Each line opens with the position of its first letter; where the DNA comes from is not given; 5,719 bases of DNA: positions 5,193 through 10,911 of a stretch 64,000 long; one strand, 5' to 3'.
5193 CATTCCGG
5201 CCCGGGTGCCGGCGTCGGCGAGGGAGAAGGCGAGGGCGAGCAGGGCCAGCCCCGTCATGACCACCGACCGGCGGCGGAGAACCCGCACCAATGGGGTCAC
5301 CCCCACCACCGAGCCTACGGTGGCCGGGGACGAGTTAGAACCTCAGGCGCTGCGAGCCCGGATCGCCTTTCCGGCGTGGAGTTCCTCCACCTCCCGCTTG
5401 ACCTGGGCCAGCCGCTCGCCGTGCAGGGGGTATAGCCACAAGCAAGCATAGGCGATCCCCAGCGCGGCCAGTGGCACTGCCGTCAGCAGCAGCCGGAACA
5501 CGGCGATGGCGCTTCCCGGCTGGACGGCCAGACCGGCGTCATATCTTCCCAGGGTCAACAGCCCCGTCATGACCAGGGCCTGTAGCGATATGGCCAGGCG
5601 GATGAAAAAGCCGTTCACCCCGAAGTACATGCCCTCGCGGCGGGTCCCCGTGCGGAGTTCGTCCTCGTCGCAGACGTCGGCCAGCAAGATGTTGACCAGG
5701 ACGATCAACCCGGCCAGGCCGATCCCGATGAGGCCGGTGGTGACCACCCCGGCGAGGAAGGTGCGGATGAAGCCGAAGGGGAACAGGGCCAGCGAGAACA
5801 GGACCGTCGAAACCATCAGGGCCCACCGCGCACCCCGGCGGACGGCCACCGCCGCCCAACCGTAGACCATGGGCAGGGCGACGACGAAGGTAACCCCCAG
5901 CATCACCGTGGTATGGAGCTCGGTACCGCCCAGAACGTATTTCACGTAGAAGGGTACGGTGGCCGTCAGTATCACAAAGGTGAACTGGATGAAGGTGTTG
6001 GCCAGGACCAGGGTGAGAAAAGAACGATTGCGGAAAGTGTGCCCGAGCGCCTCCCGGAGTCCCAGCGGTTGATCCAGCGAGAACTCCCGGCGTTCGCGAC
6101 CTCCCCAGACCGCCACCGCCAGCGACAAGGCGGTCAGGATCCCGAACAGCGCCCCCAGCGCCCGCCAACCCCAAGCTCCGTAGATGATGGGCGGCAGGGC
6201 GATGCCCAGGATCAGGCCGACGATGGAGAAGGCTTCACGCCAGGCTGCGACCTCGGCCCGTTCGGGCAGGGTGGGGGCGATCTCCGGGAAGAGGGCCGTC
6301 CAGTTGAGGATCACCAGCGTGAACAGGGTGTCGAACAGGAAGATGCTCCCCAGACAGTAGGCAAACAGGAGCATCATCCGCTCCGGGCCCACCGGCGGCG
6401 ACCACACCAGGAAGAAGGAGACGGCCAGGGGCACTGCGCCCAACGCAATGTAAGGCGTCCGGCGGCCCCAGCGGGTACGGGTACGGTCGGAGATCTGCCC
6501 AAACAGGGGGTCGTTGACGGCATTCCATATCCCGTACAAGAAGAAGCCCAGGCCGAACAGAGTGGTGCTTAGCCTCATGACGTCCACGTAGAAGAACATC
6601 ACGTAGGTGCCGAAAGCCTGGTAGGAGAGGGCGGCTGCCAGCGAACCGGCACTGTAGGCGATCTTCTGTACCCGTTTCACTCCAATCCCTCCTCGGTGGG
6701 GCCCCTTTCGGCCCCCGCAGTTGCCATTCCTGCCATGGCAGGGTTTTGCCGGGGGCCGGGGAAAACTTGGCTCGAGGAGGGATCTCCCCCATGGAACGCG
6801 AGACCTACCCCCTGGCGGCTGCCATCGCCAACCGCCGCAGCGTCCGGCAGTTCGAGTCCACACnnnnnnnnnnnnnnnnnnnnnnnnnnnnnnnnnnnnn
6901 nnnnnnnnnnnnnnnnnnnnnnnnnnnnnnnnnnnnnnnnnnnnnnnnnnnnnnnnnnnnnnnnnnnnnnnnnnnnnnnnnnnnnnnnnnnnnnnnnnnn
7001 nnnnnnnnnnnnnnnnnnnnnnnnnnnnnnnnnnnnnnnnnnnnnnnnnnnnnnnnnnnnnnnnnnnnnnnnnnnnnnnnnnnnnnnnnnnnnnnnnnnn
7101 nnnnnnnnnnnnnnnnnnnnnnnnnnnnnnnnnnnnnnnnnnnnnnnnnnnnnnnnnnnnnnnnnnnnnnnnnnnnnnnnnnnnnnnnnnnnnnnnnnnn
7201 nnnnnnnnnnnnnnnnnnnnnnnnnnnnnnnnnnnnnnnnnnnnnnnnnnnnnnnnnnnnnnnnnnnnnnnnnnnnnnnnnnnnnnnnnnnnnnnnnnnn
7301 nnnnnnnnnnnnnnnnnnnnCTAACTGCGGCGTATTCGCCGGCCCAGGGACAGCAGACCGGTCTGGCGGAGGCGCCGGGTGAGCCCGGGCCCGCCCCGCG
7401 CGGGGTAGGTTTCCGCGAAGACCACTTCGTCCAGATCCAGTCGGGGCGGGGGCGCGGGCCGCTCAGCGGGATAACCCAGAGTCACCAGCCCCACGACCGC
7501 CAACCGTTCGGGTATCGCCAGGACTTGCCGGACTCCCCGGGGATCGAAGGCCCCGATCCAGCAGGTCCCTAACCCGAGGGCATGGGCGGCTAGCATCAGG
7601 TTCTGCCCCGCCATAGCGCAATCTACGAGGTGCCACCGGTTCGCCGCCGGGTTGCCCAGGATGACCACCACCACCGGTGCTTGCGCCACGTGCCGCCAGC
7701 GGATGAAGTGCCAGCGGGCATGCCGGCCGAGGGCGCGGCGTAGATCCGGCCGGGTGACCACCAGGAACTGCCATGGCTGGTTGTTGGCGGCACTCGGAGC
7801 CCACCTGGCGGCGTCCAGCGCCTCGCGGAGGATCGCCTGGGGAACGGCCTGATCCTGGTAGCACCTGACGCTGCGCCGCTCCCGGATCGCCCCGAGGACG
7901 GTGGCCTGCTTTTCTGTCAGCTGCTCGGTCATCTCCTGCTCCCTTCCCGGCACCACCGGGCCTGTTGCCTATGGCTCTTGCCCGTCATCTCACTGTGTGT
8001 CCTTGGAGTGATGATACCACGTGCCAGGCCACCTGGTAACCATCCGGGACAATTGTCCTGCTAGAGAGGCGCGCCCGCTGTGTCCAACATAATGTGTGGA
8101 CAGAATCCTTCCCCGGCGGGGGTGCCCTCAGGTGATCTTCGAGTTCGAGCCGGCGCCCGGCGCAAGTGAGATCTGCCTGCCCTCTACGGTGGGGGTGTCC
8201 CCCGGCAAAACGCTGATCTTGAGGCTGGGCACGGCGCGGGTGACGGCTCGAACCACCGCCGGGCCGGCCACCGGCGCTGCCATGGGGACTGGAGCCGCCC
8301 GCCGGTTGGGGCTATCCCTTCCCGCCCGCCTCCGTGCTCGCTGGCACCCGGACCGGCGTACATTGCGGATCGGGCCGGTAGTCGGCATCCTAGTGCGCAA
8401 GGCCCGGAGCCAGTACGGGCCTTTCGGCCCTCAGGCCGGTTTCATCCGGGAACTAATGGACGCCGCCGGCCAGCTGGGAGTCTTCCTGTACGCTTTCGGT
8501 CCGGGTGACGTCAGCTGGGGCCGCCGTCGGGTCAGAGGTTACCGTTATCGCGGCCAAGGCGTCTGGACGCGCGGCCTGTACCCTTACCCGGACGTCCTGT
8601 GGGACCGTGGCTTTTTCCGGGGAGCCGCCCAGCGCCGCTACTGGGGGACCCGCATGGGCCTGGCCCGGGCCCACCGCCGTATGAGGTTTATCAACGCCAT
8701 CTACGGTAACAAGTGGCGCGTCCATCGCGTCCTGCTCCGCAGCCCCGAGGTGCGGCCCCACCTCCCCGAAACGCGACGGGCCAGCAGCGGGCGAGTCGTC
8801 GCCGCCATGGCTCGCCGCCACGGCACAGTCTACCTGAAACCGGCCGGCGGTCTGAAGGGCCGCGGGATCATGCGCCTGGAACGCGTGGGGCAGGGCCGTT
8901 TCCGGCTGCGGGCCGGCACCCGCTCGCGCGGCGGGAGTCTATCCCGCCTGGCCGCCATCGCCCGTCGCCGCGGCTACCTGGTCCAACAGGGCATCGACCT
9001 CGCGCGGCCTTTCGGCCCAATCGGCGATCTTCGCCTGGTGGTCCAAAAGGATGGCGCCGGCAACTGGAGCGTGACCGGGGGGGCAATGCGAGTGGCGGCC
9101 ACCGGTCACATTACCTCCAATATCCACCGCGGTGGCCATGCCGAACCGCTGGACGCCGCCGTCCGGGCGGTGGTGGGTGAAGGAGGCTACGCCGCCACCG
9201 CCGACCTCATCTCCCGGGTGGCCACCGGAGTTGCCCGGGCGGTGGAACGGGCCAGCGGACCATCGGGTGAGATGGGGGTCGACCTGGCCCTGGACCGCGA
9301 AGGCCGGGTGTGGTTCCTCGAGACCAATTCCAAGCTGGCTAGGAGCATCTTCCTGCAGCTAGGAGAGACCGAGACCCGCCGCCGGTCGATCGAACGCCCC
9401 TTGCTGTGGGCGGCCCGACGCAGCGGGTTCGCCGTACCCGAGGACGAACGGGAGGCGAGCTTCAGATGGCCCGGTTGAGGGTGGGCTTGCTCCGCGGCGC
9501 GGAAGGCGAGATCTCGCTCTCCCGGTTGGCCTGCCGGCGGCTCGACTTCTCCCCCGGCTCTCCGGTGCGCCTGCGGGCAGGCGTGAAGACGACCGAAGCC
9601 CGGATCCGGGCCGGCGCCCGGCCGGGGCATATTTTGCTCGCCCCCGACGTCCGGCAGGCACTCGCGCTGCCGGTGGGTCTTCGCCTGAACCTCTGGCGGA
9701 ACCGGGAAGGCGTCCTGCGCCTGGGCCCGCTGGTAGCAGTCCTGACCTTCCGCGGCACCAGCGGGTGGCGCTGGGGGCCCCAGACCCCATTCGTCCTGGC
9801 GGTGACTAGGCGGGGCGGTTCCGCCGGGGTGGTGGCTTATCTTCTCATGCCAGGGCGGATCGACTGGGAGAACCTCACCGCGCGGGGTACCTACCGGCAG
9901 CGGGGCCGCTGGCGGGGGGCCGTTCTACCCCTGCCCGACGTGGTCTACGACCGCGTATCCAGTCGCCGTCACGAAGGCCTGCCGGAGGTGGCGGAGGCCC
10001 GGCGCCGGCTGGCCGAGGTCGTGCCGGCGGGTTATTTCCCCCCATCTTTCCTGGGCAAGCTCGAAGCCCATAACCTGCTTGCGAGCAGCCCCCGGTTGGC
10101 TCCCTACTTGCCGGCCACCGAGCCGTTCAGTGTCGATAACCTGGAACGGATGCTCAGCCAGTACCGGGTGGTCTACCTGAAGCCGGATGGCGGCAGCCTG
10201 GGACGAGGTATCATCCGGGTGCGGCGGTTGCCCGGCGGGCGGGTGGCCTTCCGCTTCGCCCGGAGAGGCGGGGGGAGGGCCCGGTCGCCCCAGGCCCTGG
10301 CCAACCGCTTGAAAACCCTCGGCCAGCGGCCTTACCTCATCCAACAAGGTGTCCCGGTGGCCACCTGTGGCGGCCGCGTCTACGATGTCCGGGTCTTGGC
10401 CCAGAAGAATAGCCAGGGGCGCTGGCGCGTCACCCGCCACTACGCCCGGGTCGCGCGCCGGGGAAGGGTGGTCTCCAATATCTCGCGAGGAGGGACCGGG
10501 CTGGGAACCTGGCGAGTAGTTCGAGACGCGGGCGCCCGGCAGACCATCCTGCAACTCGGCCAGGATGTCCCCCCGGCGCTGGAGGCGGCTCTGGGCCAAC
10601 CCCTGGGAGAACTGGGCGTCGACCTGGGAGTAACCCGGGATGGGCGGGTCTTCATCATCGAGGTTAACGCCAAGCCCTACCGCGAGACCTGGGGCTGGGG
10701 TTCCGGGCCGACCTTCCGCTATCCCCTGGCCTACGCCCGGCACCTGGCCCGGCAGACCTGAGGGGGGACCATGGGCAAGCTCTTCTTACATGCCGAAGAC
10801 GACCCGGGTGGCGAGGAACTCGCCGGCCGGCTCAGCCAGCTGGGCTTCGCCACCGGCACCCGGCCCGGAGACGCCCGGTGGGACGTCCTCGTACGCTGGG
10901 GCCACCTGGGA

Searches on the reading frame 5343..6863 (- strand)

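Call 27: search_protein_families(library=pfam, proteins=[window:5343-6863:-], max_evalue=0.001)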
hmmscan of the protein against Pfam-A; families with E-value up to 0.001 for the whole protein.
window:5343-6863:- (506 aa): 2 families
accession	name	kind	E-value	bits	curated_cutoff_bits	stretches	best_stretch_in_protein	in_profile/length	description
PF13347.12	MFS_2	-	1.9e-72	244.6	27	1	70-480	2-425/427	MFS/sugar transport protein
PF07690.21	MFS_1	-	6e-24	85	33.4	2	187-427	105-345/347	Major Facilitator Superfamily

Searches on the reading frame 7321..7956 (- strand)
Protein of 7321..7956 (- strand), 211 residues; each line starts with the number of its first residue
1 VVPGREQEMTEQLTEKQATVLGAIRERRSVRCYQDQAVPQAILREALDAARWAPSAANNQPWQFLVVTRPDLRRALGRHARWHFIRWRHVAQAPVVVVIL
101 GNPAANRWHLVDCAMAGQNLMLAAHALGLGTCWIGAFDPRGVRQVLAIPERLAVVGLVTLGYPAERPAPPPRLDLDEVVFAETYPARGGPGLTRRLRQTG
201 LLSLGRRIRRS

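Call 27: search_protein_families(library=pfam, proteins=[window:7321-7956:-], max_evalue=0.001)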
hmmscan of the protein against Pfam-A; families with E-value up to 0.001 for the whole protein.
window:7321-7956:- (211 aa): 2 families
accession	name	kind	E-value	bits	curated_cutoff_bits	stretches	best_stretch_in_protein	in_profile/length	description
PF00881.29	Nitroreductase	-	8e-38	130.7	23.5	1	24-162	1-167/167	Nitroreductase family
PF14512.11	TM1586_NiRdase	-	4.2e-18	66.2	27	2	92-179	65-149/215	Putative TM nitroreductase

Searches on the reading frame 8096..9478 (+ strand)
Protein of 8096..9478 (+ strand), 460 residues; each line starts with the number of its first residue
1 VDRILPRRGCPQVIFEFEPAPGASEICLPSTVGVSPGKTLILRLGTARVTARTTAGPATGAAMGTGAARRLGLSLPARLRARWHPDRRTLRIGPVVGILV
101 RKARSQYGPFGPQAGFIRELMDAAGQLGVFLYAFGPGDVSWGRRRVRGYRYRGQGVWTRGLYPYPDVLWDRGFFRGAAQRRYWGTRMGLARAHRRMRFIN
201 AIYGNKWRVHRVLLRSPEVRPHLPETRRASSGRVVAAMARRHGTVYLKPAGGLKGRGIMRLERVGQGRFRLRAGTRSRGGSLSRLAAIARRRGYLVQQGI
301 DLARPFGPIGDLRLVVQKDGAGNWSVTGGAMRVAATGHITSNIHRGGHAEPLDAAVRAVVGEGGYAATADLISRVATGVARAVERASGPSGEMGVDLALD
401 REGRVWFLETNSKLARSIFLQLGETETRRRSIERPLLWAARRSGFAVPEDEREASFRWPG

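Call 3: search_protein_families(library=pfam, proteins=[window:8096-9478:+], max_evalue=0.01)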
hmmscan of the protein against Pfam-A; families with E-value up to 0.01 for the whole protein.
window:8096-9478:+ (460 aa): 2 families
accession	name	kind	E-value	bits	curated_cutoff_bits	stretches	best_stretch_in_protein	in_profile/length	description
PF14398.11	ATPgrasp_YheCD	-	1.4e-65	221.6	26.8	1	196-439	2-252/255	YheC/D like ATP-grasp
PF14397.11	ATPgrasp_ST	-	1.9e-08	34.3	31.4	1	235-353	52-177/278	Sugar-transfer associated ATP-grasp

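Call 4: search_protein_families(library=ncbifam, proteins=[window:8096-9478:+], max_evalue=0.01)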
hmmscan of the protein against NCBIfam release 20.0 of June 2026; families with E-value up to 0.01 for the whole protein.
window:8096-9478:+ (460 aa): 1 family
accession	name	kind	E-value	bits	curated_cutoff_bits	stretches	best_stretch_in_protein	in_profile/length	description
NF040720.1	MptN_Meth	equivalog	0.0021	17.2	350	1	213-353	108-226/291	tetrahydromethanopterin:alpha-L-glutamate ligase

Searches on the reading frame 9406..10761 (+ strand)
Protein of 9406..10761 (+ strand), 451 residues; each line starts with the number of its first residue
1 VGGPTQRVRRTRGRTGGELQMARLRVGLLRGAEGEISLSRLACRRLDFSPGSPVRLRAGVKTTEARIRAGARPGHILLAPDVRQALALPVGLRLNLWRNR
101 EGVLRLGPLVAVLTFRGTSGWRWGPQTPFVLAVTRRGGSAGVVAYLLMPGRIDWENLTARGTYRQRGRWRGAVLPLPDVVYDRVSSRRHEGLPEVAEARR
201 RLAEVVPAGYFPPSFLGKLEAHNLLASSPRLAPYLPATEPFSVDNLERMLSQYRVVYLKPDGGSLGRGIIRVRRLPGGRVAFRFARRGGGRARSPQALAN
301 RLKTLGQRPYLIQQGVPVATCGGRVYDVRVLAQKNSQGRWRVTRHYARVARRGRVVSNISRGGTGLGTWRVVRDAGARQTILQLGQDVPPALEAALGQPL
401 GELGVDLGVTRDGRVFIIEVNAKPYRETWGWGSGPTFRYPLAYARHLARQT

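Call 3: search_protein_families(library=pfam, proteins=[window:9406-10761:+], max_evalue=0.01)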
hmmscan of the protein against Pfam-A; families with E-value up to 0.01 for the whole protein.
window:9406-10761:+ (451 aa): 2 families
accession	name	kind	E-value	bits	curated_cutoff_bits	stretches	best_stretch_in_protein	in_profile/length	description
PF14398.11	ATPgrasp_YheCD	-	7.9e-60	202.7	26.8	1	210-447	4-255/255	YheC/D like ATP-grasp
PF14397.11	ATPgrasp_ST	-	0.00022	21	31.4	0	399-424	231-256/278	Sugar-transfer associated ATP-grasp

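Call 4: search_protein_families(library=ncbifam, proteins=[window:9406-10761:+], max_evalue=0.01)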
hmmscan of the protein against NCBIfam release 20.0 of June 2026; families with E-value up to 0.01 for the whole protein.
window:9406-10761:+ (451 aa): 1 family
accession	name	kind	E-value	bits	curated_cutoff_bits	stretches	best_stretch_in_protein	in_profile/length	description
NF038074.1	fam_STM4014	hypoth_equivalog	0.00028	20.3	175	1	218-344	117-257/349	STM4014 family protein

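Call 88: search_solved_structures(query=window:9406-10761:+, max_evalue=1)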
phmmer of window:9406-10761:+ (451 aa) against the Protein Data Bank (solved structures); distinct sequences matched with E-value up to 1: 0.
